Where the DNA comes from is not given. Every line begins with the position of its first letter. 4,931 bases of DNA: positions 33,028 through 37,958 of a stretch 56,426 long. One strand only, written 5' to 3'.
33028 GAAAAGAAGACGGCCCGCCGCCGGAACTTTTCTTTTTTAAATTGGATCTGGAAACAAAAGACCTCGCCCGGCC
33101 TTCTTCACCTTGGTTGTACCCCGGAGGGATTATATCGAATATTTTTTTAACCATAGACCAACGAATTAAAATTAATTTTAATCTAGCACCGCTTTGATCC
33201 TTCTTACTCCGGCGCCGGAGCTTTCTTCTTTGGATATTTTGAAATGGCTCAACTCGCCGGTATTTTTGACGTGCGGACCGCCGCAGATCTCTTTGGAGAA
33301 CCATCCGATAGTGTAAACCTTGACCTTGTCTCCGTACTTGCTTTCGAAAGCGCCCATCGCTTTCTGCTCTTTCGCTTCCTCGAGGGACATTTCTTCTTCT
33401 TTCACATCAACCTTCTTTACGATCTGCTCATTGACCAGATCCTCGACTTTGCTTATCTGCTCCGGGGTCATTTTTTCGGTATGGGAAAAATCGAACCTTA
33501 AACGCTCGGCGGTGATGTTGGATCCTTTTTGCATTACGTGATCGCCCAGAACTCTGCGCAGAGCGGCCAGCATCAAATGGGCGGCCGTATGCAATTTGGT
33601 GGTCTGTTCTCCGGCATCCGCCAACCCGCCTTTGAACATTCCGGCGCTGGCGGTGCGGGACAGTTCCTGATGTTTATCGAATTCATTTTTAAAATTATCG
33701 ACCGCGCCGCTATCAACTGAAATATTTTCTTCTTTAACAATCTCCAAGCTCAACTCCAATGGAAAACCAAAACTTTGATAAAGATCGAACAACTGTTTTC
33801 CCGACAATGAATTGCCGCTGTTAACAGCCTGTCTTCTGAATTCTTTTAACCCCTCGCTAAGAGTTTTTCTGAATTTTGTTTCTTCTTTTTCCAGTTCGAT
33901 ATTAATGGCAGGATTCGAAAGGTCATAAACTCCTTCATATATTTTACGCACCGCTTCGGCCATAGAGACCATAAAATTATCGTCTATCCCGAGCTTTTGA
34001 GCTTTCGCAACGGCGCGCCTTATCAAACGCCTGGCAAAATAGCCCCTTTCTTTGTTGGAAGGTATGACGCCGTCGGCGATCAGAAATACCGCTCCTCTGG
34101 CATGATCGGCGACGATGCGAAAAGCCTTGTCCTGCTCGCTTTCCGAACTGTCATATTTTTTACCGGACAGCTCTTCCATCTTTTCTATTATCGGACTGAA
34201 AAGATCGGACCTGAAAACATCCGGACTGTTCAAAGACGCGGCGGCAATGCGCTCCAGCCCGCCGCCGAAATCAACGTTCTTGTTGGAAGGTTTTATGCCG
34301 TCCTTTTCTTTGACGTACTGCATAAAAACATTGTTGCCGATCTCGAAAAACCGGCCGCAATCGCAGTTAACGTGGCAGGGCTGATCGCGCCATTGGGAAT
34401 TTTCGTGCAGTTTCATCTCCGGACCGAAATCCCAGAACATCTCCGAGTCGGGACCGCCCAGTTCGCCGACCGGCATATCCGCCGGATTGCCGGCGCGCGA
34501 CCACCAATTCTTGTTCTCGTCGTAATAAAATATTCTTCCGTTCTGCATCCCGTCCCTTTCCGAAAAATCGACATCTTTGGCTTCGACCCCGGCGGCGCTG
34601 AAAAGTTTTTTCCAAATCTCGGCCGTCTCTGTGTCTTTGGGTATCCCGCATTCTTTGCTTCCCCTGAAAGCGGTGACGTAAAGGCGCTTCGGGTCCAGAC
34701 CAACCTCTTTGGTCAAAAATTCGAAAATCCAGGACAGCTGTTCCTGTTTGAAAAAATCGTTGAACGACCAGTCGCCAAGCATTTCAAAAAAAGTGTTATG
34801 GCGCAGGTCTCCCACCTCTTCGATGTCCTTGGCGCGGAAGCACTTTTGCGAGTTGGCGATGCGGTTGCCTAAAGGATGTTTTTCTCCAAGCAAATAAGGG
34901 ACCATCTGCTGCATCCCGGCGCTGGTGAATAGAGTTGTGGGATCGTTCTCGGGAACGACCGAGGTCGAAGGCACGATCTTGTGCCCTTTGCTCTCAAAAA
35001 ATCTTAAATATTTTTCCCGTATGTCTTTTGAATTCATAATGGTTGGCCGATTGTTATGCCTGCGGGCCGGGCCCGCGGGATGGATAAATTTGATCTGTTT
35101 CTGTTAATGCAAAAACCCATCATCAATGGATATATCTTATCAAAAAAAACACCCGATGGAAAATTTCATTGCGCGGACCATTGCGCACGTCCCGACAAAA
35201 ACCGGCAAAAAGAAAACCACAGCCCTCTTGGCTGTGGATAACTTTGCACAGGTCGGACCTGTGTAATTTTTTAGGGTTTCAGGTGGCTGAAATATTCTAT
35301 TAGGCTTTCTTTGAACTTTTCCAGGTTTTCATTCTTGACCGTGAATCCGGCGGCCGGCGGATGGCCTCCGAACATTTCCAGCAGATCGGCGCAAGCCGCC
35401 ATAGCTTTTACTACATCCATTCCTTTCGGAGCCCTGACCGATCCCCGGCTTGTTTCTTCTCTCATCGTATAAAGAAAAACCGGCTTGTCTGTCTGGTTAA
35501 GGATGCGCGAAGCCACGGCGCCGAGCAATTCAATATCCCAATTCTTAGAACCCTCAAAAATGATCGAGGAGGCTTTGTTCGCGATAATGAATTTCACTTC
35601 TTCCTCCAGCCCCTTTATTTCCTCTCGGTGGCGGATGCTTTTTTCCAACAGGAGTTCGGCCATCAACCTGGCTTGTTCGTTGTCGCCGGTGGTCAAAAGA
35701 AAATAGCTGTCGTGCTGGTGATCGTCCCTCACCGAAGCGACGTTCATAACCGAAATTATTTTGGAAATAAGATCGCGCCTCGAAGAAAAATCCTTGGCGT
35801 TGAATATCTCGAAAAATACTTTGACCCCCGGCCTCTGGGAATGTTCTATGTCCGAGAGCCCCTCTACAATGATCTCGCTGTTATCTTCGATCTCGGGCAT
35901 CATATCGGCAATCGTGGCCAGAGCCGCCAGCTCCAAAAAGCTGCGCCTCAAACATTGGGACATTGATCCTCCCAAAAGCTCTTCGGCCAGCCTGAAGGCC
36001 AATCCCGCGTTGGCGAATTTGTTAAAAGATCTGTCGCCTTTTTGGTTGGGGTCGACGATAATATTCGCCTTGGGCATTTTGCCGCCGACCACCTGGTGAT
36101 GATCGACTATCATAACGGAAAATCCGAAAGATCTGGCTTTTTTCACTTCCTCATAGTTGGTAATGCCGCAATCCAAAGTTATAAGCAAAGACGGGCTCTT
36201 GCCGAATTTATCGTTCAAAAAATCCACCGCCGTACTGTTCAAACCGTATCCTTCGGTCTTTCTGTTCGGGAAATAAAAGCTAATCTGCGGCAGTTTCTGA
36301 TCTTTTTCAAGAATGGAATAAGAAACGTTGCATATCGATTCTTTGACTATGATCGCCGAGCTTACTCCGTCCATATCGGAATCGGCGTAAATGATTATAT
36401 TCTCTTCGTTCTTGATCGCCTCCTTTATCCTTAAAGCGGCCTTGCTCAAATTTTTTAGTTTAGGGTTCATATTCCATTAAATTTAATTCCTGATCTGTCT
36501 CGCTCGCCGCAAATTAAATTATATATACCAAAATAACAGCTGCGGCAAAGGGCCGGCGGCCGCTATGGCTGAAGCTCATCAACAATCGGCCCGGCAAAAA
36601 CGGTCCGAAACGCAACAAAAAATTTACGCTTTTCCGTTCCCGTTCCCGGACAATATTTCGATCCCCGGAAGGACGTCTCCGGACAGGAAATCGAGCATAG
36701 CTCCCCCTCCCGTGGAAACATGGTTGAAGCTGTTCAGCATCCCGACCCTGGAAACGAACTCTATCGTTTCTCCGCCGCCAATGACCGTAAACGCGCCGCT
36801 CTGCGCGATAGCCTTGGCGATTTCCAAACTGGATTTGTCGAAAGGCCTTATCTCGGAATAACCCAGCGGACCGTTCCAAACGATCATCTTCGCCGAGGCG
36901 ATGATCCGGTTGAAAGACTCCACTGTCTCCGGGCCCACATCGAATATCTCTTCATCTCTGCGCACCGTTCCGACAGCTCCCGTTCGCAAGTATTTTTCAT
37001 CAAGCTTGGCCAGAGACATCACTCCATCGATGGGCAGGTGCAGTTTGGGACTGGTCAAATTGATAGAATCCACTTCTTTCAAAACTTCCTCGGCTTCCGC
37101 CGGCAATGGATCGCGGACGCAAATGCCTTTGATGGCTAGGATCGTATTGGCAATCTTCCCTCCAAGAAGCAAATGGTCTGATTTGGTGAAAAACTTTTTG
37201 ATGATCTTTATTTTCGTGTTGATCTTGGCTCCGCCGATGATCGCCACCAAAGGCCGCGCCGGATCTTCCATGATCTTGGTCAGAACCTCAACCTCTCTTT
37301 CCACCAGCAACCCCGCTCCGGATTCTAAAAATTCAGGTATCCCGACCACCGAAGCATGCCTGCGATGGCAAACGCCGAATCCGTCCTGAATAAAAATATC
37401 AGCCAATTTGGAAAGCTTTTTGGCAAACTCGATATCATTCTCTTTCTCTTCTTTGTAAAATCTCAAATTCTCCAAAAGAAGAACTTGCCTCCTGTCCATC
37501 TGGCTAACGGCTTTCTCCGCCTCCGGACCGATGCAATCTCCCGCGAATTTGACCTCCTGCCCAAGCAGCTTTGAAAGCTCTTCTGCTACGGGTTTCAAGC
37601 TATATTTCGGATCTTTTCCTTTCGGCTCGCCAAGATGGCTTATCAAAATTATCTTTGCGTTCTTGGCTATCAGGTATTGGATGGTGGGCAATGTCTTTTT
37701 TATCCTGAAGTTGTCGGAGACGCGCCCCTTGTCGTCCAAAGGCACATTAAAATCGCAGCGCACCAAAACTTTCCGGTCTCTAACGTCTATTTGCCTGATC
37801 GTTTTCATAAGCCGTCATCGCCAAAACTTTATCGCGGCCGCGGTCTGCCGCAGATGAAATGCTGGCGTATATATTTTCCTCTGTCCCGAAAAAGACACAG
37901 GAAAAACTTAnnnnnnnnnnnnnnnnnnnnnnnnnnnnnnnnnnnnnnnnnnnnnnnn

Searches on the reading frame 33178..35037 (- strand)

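Call 8: search_protein_families(library=pfam, proteins=[window:33178-35037:-], max_evalue=0.001)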
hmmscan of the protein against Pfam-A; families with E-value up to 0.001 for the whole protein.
window:33178-35037:- (619 aa): 2 families
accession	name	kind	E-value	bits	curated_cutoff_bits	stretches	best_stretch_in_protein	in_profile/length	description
PF01411.24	tRNA-synt_2c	-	1.9e-114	383.7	30.3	1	5-466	1-434/552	tRNA synthetases class II (A)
PF07973.19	tRNA_SAD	-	2.2e-16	60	24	1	572-614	1-43/44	Threonyl and Alanyl tRNA synthetase second additional domain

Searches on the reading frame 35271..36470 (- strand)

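Call 8: search_protein_families(library=pfam, proteins=[window:35271-36470:-], max_evalue=0.001)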
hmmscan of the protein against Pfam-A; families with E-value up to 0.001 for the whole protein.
window:35271-36470:- (399 aa): 2 families
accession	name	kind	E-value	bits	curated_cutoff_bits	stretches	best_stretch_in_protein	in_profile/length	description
PF01368.27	DHH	-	1.6e-18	67.6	28.1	1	24-186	1-125/125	DHH family, N-terminal domain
PF02272.25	DHHA1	-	2.4e-13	50.8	25.9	1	305-395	6-101/102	DHHA1 domain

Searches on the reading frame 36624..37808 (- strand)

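Call 8: search_protein_families(library=pfam, proteins=[window:36624-37808:-], max_evalue=0.001)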
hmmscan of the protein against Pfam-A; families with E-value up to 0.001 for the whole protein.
window:36624-37808:- (394 aa): 1 family
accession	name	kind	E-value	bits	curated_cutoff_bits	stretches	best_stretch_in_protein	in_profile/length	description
PF00162.24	PGK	-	1e-133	446.5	27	1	4-377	1-378/379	Phosphoglycerate kinase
